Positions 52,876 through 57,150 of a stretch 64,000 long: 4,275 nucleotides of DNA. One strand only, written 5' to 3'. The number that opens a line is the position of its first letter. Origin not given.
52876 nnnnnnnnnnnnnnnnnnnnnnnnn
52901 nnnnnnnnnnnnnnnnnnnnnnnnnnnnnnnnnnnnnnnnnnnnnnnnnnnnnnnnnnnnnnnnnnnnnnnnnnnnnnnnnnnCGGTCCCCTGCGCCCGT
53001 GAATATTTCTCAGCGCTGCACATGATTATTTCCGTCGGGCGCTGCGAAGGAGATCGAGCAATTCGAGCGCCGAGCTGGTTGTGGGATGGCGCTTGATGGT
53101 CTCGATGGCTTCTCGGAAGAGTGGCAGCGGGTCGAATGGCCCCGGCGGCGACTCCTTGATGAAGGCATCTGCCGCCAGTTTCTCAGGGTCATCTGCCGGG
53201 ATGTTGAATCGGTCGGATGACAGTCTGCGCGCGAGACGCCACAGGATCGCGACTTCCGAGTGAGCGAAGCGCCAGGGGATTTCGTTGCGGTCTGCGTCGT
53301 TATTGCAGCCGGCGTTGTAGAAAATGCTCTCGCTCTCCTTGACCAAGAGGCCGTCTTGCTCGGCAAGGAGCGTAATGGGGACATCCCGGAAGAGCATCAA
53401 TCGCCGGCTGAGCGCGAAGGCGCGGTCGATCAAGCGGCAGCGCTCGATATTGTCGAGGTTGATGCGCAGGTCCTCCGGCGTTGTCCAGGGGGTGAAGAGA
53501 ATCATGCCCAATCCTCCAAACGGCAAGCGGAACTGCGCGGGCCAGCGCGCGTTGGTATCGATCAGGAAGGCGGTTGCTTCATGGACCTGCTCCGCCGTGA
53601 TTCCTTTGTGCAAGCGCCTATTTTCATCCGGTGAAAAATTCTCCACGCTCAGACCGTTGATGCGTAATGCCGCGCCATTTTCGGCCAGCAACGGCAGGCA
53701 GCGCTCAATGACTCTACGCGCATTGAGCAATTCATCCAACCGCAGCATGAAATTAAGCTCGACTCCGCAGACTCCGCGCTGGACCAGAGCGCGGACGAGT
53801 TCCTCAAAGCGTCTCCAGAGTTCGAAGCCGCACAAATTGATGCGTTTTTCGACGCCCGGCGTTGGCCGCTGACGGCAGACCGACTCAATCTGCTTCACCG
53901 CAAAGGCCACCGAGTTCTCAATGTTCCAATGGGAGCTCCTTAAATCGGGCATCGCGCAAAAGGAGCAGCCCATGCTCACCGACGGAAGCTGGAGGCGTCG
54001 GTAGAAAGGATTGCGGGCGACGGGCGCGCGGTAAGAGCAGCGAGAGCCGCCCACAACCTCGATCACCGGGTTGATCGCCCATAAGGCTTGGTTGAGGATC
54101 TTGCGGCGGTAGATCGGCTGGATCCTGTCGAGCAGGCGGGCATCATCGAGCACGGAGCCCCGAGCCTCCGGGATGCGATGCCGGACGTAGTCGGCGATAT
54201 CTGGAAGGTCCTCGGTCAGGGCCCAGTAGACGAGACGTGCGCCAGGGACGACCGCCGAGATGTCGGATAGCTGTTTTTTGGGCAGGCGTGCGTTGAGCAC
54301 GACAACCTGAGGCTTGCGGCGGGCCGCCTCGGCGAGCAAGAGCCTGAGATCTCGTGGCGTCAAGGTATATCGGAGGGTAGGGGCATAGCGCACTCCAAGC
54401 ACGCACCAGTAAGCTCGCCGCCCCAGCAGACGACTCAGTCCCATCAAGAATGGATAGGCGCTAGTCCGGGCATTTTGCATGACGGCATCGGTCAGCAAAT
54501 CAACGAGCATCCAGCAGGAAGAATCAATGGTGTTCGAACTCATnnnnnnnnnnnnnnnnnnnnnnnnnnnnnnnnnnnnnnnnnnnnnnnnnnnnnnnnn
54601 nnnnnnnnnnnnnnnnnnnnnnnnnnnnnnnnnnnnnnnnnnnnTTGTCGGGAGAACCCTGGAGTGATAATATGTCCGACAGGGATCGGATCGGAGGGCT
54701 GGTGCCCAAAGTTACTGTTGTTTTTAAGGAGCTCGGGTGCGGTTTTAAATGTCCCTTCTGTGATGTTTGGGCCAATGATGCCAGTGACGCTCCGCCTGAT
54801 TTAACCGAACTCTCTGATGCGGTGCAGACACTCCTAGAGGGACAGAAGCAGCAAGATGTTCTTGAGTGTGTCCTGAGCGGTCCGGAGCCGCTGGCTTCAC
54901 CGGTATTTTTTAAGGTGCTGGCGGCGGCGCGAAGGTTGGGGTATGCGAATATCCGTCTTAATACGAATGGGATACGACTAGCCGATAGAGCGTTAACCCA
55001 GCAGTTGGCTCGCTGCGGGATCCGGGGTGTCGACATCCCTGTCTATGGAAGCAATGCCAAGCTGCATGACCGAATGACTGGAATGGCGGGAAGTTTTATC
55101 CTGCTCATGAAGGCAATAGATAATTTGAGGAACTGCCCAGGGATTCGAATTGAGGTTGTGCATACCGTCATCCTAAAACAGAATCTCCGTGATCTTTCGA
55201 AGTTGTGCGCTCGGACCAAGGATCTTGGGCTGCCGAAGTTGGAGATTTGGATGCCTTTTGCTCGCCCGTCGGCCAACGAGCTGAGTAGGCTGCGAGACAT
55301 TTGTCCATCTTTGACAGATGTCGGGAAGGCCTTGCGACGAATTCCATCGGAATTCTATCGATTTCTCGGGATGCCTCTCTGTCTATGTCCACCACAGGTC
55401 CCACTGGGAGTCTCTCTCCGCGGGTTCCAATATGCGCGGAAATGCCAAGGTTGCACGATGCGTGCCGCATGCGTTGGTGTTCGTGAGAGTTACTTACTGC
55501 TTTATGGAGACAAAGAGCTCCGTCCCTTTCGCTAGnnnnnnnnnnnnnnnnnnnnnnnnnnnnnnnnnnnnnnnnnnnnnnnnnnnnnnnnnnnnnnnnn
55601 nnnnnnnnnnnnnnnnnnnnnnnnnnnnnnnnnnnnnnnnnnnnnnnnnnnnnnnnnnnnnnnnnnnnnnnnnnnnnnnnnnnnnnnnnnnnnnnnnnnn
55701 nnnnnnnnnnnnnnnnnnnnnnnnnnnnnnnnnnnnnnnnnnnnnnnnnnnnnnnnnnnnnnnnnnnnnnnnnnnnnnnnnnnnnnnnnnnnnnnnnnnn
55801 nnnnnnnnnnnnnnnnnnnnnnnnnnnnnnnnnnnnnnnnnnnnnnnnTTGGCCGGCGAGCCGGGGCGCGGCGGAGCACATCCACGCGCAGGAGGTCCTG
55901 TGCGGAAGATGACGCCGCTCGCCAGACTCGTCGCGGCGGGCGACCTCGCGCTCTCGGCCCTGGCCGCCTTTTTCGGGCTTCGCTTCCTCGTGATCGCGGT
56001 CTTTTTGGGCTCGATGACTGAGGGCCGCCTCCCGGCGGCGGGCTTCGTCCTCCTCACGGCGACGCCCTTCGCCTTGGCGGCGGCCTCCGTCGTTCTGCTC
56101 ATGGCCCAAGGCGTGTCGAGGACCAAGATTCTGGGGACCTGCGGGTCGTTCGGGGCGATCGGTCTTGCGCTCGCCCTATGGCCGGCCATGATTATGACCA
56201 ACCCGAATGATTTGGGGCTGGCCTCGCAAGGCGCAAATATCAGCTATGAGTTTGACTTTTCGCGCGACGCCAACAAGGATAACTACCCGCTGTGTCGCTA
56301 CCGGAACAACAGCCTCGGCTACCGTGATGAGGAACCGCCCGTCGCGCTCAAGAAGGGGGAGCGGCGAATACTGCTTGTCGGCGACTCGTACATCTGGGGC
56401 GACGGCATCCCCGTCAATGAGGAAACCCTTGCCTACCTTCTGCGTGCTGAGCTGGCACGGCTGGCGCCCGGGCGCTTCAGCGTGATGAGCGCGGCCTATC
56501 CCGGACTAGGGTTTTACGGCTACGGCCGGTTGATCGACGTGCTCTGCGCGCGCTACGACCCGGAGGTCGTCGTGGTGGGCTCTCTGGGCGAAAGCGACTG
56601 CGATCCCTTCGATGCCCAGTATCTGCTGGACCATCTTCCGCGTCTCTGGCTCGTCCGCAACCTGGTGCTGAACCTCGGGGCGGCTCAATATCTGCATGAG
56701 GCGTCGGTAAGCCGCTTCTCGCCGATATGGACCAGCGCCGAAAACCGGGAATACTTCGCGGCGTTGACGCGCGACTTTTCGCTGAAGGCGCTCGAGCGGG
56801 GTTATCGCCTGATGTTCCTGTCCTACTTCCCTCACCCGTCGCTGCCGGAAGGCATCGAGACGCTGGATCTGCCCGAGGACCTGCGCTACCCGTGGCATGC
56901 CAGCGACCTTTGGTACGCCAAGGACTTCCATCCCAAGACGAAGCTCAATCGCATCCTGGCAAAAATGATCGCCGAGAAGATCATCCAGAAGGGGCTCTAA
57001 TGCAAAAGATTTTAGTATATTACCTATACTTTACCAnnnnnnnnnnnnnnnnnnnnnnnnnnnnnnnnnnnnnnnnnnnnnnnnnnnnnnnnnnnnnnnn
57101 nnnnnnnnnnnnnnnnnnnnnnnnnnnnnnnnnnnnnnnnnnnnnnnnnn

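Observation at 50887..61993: Four large paralogs of an rSAM-like family with a displaced first cysteine (C-x23-C-x2-C instead of C-x3-C-x2-C)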

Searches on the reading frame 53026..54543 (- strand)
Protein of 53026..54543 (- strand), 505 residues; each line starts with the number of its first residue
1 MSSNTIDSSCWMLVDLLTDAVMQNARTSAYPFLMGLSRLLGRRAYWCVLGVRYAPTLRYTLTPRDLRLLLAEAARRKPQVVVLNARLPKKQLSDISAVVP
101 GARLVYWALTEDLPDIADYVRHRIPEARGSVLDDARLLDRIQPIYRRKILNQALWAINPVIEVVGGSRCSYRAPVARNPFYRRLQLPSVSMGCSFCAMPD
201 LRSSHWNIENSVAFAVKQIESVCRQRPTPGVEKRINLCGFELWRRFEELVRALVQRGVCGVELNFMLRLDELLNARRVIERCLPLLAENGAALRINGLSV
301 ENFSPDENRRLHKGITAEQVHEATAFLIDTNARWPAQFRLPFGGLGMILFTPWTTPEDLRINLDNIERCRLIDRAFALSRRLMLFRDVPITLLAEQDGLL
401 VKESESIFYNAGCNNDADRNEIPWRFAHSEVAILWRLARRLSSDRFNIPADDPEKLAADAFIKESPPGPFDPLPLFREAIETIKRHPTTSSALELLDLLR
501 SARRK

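Call 3: search_protein_families(library=pfam, proteins=[window:53026-54543:-], max_evalue=0.1)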
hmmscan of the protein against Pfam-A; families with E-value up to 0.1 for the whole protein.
window:53026-54543:- (505 aa): 3 families
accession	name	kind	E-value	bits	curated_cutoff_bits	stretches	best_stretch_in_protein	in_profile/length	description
PF04909.20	Amidohydro_2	-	0.026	14.7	26.4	0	247-296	96-144/289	Amidohydrolase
PF04055.27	Radical_SAM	-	0.064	13.9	29.5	0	191-325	9-134/166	Radical SAM superfamily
PF09550.16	Phage_TAC_6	-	0.089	13.7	23.4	0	49-76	12-40/58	Phage tail assembly chaperone protein, TAC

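Call 4: search_protein_families(library=ncbifam, proteins=[window:53026-54543:-], max_evalue=0.1)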
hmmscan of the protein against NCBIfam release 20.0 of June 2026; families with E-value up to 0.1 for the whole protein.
window:53026-54543:- (505 aa): 1 family
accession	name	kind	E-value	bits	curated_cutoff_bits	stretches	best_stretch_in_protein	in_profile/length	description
NF040546.1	rSAM_CUAEP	equivalog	0.0013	17.6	500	1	258-384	245-358/468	CUAEP/CCAEP-tail radical SAM (seleno)protein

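Call 22: predict_structure(alignment_id=A2)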
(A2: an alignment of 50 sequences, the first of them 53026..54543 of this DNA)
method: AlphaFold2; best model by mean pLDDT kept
length: 505 residues; sequences in the alignment: 50
mean_pLDDT: 87.5   pTM: 0.87
mean pLDDT of the five models: 87.5, 87.6, 86.6, 86.6, 86.7
residues with pLDDT >= 90: 305; 70-90: 148; 50-70: 47; < 50: 5
segments of 3 or more residues with pLDDT < 50: 1-4
pLDDT, mean of each block of 10 residues (from residue 1): 58 91 79 90 94 77 97 96 91 97 80 68 76 78 91 84 86 93 88 80 63 92 74 87 95 94 94 97 97 92 96 95 96 96 83 98 95 90 92 97 74 56 93 94 80 92 87 95 95 95 90
secondary structure, 60 per line:
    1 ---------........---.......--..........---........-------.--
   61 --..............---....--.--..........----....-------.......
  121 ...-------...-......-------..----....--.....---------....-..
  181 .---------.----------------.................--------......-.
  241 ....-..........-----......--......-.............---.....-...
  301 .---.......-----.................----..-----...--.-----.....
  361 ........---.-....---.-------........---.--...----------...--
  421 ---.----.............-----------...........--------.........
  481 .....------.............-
elements in order: E10-17 H21-27 H30-39 E43-50 H63-76 E80-83 H89-98 E103-106 H114-123 H135-140 H154-157 E160-164 H208-224 E233-238 H240-244 H246-255 E261-266 H269-274 H276-288 E292-296 E298-301 H305-311 H317-333 E345-347 H356-368 H374-377 H389-396 H429-441 H453-463 H472-485 H492-504

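Call 36: fold_search(model_id=the predicted structure, library=pdb)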
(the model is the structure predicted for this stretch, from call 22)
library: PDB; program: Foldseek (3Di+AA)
matches with E <= 10: 1367; with E <= 0.001: 2
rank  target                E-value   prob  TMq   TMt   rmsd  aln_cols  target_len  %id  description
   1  5ul2                  2.0e-11  1.00  0.48  0.35  11.3       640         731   13  Structure of Apo, SeMet-labeled Cobalamin-dependent S-adenosylmethionine radical enzyme OxsB (released 2017-04-19)
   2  9ccb                  2.7e-08  1.00  0.35  0.41  13.3       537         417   13  X-ray crystal structure of methyl-coenzyme M reductase glutamine methylase (MgmA) from Methanothermobacter marburgensis  (released 2025-01-01)
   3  7wua_B                1.2e-03  0.54  0.14  0.13  17.1       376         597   13  Crystal structures of FadD32 from Corynebacterium diphtheriae (released 2022-08-10)
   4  1tlf_A                1.5e-03  0.63  0.14  0.22  22.0       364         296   10  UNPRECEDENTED QUATERNARY STRUCTURE OF E. COLI LAC REPRESSOR CORE TETRAMER: IMPLICATIONS FOR DNA LOOPING (released 1995-07-31)
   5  8uu9_v                2.5e-03  0.60  0.16  0.18  21.9       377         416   10  Cryo-EM structure of the ratcheted Listeria innocua 70S ribosome (head-swiveled) in complex with HflXr and pe/E-tRNA ( (released 2024-02-28)
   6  2qtf                  2.6e-03  0.47  0.15  0.22  20.5       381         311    9  Crystal structure of a GTP-binding protein from the hyperthermophilic archaeon Sulfolobus solfataricus (released 2008-08-19)
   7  8kab_h                2.9e-03  0.47  0.17  0.19  22.8       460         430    9  Mycobacterium smegmatis 50S ribosomal subunit-HflX complex (released 2024-07-31)
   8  7wua_C                3.3e-03  0.47  0.15  0.13  19.6       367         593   11  Crystal structures of FadD32 from Corynebacterium diphtheriae (released 2022-08-10)
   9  3sy8_C                3.9e-03  0.60  0.19  0.23  20.0       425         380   11  Crystal structure of the response regulator RocR (released 2012-07-18)
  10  7yla_6                4.9e-03  0.44  0.15  0.18  21.9       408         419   11  Cryo-EM structure of 50S-HflX complex (released 2023-01-04)
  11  4rzs_D                5.2e-03  0.63  0.15  0.24  23.2       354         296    9  Lac repressor engineered to bind sucralose, unliganded tetramer (released 2015-12-23)
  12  7lr1_A                6.6e-03  0.38  0.15  0.17  19.9       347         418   13  Crystal structure of GH5_18 from Bifidobacterium longum subsp. longum ATCC 55813 (released 2021-04-07)
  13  4ijm_E                6.6e-03  0.23  0.14  0.14  21.5       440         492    9  Crystal structure of circadian clock protein KaiC A422V mutant (released 2013-02-13)
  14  3ivr_B                7.4e-03  0.47  0.14  0.18  19.8       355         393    9  CRYSTAL STRUCTURE OF PUTATIVE long-chain-fatty-acid CoA ligase FROM Rhodopseudomonas palustris CGA009 (released 2009-09-08)
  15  3ivr_A                7.4e-03  0.44  0.14  0.17  19.2       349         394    8  CRYSTAL STRUCTURE OF PUTATIVE long-chain-fatty-acid CoA ligase FROM Rhodopseudomonas palustris CGA009 (released 2009-09-08)
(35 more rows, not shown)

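Call 39: search_protein_representatives(alignment_id=A2)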
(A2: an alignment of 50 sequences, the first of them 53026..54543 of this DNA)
Query: 50 sequences, 681 profile positions. Proteins with E-value up to 0.001 (for the whole library): 1217; up to 1e-10: 793; up to 1e-30: 636. The best 150 are listed.
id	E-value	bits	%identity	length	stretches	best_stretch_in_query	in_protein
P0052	0.0e+00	1055.7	-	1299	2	4-655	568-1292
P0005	8.1e-269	910.5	-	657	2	5-383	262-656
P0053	9.7e-255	864.0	-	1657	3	5-656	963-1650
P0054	1.2e-254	863.7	-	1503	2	4-669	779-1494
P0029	2.0e-238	810.1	-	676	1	4-647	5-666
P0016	1.2e-224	764.5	-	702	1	1-657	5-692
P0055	8.2e-223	758.5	-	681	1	4-654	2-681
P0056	2.5e-222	756.9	-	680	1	7-652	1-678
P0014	5.7e-222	755.7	-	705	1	4-656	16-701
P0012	2.5e-217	740.4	-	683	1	3-656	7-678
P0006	2.5e-216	737.0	-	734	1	6-651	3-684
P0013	4.6e-215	732.9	-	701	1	4-659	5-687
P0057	1.0e-210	718.5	-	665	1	5-654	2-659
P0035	3.6e-209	713.4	-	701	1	1-653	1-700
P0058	8.0e-205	699.0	-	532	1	7-509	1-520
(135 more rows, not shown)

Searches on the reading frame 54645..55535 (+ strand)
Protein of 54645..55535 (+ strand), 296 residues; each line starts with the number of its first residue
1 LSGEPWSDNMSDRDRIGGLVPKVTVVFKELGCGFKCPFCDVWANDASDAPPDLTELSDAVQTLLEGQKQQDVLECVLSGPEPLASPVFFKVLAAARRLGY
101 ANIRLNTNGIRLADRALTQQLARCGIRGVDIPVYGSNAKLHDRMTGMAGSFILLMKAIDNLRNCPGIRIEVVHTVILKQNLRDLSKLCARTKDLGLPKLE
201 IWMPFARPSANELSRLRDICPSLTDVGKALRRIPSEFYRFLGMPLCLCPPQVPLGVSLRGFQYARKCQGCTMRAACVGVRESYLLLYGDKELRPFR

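Call 3: search_protein_families(library=pfam, proteins=[window:54645-55535:+], max_evalue=0.1)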
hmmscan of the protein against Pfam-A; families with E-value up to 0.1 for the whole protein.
window:54645-55535:+ (296 aa): 1 family
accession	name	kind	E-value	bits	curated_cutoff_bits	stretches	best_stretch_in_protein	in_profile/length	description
PF04055.27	Radical_SAM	-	2.9e-15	57.3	29.5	1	31-187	6-162/166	Radical SAM superfamily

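Call 4: search_protein_families(library=ncbifam, proteins=[window:54645-55535:+], max_evalue=0.1)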
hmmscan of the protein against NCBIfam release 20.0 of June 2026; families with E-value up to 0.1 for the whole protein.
window:54645-55535:+ (296 aa): 36 families (the best 25 are shown)
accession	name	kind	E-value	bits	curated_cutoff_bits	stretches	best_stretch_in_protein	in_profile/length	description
NF038332.1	rSAM_rare_HxsC4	exception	5.7e-17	61.9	500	1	32-231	24-219/335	radical SAM protein HxsC4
TIGR03977.1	rSAM_pair_HxsC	equivalog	1.4e-16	60.3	267.9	1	32-189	35-188/292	His-Xaa-Ser system radical SAM maturase HxsC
NF045646.2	rSAM_Se_TrsS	equivalog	6.4e-15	54.6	490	1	32-187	96-247/441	radical SAM (seleno)protein TrsS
TIGR04545.1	rSAM_ahbD_hemeb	equivalog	5.6e-14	52.3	500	1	31-203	9-174/339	heme b synthase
TIGR04053.2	TIGR04053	equivalog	1.5e-12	47.5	395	1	31-203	17-185/366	TIGR04053 family radical SAM/SPASM domain-containing protein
TIGR04051.1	rSAM_NirJ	equivalog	2.1e-12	46.7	515.45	1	32-198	12-170/354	heme d1 biosynthesis radical SAM protein NirJ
NF045702.1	rSAM_GDGT_ether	equivalog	4.7e-12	45.3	450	1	32-187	96-249/486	tetraether lipid synthase Tes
TIGR04055.1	rSAM_NirJ2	equivalog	1.5e-11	44.4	500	1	55-195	28-165/326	putative heme d1 biosynthesis radical SAM protein NirJ2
TIGR03962.1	mycofact_rSAM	equivalog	1.7e-10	40.6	265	1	31-195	21-177/339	mycofactocin radical SAM maturase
NF045574.1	sacti_mat_StsB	exception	2.9e-10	39.6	625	1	31-196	105-261/466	StsB family radical SAM/SPASM domain sactipeptide maturase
TIGR04251.1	SCM_rSAM_ScmF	equivalog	3.2e-10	39.9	400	1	30-195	12-173/353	SynChlorMet cassette radical SAM/SPASM protein ScmF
TIGR02109.1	PQQ_syn_pqqE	equivalog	8e-10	38.2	381.35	1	31-201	16-179/358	pyrroloquinoline quinone biosynthesis protein PqqE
TIGR04303.1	GeoRSP_rSAM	equivalog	1.1e-09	38.3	400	1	32-199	15-172/325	GeoRSP system radical SAM/SPASM protein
NF050035.1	rSAM_WgK_link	exception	1.3e-09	37.5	650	1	31-195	18-175/367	radical SAM/SPASM peptide maturase WgkB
TIGR04317.1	W_rSAM_matur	equivalog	8.4e-09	35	380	1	31-199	13-179/349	tungsten cofactor oxidoreductase radical SAM maturase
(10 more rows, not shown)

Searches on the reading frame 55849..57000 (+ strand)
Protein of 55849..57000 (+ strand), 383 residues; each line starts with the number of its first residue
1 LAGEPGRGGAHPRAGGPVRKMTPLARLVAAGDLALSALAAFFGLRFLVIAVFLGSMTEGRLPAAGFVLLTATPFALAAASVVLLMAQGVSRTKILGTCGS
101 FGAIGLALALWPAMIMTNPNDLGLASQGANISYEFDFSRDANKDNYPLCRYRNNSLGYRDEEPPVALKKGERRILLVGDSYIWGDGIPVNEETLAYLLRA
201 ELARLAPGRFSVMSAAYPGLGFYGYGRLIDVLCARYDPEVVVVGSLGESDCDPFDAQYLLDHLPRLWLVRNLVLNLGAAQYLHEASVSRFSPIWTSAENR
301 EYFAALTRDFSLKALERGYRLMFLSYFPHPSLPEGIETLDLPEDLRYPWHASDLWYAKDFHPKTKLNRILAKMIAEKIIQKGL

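Call 3: search_protein_families(library=pfam, proteins=[window:55849-57000:+], max_evalue=0.1)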
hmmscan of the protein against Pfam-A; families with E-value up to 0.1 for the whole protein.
window:55849-57000:+ (383 aa): 0 families

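Call 4: search_protein_families(library=ncbifam, proteins=[window:55849-57000:+], max_evalue=0.1)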
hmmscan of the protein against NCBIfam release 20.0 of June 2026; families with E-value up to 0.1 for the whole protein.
window:55849-57000:+ (383 aa): 1 family
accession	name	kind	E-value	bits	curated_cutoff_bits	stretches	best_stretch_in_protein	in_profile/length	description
NF047474.1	GDSL_LA_2486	hypoth_equivalog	0.0018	17.5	300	1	334-378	279-325/326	LA_2486 family SGNH/GDSL-type esterase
